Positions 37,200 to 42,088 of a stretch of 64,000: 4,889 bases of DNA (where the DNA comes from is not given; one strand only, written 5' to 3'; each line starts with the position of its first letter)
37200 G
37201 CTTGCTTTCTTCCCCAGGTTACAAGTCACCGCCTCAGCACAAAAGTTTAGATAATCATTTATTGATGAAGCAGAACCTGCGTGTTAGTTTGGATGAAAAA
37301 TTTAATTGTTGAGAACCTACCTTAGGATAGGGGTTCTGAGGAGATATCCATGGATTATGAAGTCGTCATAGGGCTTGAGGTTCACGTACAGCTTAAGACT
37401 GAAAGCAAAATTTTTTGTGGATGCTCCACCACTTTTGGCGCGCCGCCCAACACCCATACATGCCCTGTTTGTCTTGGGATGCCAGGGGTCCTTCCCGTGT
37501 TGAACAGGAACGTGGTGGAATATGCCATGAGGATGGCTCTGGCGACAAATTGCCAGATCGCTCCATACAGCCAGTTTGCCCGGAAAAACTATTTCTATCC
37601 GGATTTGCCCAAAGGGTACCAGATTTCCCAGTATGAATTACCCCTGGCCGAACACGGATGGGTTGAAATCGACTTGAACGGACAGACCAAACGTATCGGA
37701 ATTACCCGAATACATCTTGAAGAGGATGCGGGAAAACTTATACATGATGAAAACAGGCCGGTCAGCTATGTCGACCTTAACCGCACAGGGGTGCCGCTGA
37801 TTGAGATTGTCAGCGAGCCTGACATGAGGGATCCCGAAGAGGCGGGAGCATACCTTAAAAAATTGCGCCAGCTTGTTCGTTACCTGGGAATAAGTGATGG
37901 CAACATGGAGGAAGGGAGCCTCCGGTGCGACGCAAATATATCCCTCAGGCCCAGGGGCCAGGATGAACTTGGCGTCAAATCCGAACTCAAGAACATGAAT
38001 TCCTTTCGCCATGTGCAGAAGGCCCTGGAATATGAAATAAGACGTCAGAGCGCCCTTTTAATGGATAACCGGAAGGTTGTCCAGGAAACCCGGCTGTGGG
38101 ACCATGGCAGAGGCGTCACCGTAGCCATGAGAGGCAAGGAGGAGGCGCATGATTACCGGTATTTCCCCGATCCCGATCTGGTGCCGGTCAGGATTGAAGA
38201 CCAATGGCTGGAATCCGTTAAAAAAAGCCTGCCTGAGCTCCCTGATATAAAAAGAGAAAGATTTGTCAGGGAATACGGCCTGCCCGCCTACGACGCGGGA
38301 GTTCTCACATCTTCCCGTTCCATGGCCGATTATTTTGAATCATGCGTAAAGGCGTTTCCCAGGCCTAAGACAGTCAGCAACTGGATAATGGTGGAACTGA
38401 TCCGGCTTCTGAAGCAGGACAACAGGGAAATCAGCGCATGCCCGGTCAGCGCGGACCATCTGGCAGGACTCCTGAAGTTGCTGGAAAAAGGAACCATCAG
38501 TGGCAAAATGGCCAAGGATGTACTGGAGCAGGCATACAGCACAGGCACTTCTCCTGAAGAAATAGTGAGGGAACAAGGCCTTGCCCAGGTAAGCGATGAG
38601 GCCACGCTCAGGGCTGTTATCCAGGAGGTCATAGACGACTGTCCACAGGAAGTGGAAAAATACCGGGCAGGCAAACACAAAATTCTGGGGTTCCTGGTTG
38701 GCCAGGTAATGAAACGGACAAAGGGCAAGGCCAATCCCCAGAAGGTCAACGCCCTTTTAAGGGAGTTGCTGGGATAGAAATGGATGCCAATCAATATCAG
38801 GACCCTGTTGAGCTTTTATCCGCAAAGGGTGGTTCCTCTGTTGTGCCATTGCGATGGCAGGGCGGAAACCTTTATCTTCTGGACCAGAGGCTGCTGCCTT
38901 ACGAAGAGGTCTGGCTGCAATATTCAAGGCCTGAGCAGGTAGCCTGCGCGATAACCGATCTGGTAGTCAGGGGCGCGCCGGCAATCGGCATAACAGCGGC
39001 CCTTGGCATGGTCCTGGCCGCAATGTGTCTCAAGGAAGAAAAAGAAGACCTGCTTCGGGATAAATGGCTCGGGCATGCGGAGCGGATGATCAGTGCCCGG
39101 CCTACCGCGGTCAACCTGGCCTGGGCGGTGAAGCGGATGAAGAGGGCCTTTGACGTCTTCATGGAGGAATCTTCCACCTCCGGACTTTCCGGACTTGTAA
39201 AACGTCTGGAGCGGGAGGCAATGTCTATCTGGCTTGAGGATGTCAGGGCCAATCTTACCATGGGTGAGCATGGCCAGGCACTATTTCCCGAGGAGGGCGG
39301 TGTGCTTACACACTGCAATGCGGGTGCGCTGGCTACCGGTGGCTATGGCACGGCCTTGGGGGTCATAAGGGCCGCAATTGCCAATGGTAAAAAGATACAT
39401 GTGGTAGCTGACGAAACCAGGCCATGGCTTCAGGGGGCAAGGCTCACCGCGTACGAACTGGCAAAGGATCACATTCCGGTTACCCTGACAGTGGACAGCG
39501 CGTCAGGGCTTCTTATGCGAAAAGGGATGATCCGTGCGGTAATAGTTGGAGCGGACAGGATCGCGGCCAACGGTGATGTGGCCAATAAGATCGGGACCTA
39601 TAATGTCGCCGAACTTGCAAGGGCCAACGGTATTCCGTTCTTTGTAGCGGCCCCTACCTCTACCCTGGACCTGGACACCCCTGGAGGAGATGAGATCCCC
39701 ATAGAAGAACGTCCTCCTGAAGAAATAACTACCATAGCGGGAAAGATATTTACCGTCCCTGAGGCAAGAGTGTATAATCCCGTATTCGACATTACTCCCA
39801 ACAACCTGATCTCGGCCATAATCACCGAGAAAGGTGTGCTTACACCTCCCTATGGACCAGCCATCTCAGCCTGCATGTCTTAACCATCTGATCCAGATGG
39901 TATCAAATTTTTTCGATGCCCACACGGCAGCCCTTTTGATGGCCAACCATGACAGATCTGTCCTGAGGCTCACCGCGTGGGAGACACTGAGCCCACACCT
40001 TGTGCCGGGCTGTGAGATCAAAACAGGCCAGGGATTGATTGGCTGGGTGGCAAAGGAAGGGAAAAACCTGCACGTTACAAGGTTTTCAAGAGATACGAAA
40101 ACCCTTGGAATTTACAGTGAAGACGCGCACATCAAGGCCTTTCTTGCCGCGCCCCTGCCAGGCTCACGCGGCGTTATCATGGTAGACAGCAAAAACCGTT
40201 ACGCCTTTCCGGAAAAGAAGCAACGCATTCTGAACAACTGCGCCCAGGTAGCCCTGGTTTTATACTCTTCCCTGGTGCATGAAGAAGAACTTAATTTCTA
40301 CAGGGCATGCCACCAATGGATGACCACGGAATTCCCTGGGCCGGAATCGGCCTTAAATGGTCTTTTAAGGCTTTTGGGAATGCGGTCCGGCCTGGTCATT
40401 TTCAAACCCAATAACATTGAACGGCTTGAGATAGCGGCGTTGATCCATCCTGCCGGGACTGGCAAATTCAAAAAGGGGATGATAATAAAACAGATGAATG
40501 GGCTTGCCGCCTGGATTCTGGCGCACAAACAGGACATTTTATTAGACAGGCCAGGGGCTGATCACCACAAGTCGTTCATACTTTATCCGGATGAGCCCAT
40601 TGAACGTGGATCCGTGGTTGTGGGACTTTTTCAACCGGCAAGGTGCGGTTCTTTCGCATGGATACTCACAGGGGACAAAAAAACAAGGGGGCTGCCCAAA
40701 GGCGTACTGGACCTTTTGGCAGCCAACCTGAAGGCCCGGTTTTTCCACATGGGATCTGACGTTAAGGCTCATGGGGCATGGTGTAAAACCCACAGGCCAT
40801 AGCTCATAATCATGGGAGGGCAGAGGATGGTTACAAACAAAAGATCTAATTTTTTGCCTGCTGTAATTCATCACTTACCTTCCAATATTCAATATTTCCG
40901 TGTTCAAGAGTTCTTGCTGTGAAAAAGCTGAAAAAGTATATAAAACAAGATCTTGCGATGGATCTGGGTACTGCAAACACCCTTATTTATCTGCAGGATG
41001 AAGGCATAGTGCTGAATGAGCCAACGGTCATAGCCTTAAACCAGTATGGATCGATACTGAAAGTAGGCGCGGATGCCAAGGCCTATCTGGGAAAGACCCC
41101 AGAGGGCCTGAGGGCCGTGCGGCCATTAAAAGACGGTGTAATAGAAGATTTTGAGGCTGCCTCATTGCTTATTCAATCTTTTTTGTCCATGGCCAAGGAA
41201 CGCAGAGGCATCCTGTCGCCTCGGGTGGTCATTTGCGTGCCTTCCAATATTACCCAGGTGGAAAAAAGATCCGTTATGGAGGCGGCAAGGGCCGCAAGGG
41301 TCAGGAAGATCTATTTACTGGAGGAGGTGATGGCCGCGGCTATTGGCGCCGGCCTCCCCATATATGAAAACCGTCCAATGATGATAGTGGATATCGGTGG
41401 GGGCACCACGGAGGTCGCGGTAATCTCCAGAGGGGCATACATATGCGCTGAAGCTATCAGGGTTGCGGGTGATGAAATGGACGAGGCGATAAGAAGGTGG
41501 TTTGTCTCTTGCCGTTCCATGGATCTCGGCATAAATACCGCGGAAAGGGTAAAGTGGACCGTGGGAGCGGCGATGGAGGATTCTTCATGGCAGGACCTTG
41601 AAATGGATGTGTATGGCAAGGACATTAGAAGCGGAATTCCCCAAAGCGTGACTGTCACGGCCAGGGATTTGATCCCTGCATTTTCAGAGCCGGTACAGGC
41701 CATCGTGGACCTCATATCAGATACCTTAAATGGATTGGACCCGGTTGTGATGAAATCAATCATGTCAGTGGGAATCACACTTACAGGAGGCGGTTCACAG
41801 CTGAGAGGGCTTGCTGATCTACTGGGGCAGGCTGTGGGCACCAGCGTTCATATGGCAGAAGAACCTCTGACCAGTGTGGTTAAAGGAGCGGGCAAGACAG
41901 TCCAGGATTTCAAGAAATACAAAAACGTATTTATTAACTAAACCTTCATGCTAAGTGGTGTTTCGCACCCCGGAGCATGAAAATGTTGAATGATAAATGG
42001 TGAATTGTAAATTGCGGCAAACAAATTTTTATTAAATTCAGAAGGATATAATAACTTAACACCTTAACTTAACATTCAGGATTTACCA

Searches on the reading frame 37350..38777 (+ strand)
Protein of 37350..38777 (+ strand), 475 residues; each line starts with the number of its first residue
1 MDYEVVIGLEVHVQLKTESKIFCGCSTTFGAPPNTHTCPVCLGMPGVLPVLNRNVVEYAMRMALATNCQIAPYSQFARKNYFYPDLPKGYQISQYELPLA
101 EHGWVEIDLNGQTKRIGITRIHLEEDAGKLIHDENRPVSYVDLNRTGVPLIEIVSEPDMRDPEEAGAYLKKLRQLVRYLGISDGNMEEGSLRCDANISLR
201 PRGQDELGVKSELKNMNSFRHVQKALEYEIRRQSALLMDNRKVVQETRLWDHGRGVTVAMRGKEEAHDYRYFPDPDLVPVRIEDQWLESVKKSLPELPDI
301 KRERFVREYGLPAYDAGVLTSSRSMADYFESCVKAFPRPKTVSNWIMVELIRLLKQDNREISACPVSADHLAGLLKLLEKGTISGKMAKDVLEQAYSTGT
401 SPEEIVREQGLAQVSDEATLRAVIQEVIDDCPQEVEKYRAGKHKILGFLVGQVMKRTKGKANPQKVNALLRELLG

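Call 41: find_encoding_contigs(protein=window:37350-38777:+, flank=3000, max_places=10)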
Protein window:37350-38777:+ (475 aa): 10 contigs read that carry it; 9 places shown.
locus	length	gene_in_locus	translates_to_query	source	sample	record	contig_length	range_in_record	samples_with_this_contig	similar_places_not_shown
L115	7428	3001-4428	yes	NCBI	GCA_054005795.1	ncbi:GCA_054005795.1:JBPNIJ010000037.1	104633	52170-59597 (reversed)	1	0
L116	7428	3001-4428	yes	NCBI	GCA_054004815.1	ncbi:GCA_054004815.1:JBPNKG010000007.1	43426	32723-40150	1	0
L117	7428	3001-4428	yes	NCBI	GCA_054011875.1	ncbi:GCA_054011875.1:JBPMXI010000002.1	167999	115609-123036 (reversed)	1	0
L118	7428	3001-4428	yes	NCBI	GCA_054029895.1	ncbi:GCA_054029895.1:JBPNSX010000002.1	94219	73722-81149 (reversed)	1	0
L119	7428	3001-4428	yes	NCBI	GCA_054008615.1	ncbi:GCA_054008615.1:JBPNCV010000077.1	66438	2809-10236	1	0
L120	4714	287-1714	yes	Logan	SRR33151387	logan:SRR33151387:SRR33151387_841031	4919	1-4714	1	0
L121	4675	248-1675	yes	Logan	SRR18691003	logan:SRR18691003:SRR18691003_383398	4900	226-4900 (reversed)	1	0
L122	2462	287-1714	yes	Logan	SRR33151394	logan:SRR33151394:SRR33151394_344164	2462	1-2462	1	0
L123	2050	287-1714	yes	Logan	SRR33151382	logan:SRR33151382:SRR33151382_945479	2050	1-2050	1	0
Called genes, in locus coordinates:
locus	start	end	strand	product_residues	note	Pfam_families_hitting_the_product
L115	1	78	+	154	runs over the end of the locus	PF01252:Peptidase_A8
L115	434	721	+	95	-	PF00166:Cpn10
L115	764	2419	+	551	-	PF00118:Cpn60_TCP1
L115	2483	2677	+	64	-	-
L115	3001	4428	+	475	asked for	PF02934:GatB_N, PF02637:GatB_Yqey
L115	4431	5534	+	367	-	PF01008:IF-2B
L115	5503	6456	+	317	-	PF01590:GAF (weak), PF13185:GAF_2, PF13492:GAF_3 (weak)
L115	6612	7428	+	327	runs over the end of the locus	PF06723:MreB_Mbl, PF00022:Actin (weak), PF00012:HSP70, PF14450:FtsA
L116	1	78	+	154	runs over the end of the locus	PF01252:Peptidase_A8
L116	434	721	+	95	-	PF00166:Cpn10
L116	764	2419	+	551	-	PF00118:Cpn60_TCP1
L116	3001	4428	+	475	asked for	PF02934:GatB_N, PF02637:GatB_Yqey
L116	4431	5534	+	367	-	PF01008:IF-2B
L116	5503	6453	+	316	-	PF01590:GAF (weak), PF13185:GAF_2, PF13492:GAF_3 (weak)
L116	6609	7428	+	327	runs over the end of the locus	PF06723:MreB_Mbl, PF00022:Actin (weak), PF00012:HSP70, PF14450:FtsA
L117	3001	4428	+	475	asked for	PF02934:GatB_N, PF02637:GatB_Yqey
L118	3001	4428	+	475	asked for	PF02934:GatB_N, PF02637:GatB_Yqey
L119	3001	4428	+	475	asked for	PF02934:GatB_N, PF02637:GatB_Yqey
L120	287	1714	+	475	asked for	PF02934:GatB_N, PF02637:GatB_Yqey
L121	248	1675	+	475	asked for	PF02934:GatB_N, PF02637:GatB_Yqey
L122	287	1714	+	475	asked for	PF02934:GatB_N, PF02637:GatB_Yqey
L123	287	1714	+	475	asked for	PF02934:GatB_N, PF02637:GatB_Yqey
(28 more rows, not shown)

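Call 76: search_protein_families(library=pfam, proteins=[window:37350-38774:+], max_evalue=0.00001)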
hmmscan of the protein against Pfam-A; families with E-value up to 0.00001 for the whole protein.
window:37350-38774:+ (475 aa): 2 families
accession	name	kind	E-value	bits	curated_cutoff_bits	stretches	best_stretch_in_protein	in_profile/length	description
PF02934.20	GatB_N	-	1.5e-130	434.8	23.4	1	5-288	1-277/277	GatB/GatE catalytic domain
PF02637.23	GatB_Yqey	-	2.9e-55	186.6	27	1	327-474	1-148/148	GatB domain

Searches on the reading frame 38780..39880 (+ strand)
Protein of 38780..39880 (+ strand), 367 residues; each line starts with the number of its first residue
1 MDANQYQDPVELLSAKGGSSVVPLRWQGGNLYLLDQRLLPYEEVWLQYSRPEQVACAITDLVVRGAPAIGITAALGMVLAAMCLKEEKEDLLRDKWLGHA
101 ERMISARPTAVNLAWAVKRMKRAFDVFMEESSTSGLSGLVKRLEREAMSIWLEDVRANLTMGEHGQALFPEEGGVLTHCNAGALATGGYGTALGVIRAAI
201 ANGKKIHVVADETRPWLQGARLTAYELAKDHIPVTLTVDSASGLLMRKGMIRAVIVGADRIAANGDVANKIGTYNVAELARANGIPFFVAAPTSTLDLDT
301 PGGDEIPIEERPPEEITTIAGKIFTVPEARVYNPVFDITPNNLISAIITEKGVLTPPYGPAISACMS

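Call 77: search_protein_families(library=pfam, proteins=[window:38780-39880:+], max_evalue=0.00001)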
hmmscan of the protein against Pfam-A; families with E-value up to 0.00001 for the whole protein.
window:38780-39880:+ (367 aa): 1 family
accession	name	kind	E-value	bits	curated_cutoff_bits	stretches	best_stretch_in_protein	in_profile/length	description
PF01008.23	IF-2B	-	2.5e-81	273.4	22.4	1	63-356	2-280/280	Initiation factor 2 subunit family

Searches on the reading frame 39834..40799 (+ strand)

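Call 77: search_protein_families(library=pfam, proteins=[window:39834-40799:+], max_evalue=0.00001)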
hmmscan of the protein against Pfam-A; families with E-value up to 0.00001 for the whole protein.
window:39834-40799:+ (322 aa): 3 families
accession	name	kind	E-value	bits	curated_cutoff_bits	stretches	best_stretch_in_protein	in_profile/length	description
PF13185.12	GAF_2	-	4.1e-09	37.2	28.6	1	16-137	8-128/136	GAF domain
PF01590.32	GAF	-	1.1e-07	32.9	22.4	1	15-138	5-127/133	GAF domain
PF13492.12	GAF_3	-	3.4e-06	27.9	27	1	14-139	4-122/129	GAF domain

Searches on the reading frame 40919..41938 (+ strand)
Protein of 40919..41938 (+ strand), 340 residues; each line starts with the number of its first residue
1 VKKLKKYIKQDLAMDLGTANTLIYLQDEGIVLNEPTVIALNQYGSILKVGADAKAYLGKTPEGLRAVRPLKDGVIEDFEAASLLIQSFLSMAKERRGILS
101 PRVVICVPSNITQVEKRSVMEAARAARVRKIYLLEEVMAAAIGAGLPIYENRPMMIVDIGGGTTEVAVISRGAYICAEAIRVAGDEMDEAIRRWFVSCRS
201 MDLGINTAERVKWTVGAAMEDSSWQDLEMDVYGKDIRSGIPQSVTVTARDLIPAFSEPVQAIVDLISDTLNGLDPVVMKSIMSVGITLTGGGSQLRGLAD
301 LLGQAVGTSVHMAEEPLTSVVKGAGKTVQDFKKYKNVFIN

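Call 77: search_protein_families(library=pfam, proteins=[window:40919-41938:+], max_evalue=0.00001)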
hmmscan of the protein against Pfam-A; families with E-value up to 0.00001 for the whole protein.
window:40919-41938:+ (340 aa): 4 families
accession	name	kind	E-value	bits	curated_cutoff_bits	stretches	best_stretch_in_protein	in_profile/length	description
PF06723.19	MreB_Mbl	-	3.2e-107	358.6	27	1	10-335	2-326/327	MreB/Mbl protein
PF14450.12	FtsA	-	2.5e-12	47.7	31.8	1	156-315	2-112/127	Cell division protein FtsA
PF00022.25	Actin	-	1.5e-09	37.4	27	1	35-197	26-189/410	Actin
PF00012.26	HSP70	-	1.8e-09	36.8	20.6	1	100-206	133-245/599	Hsp70 protein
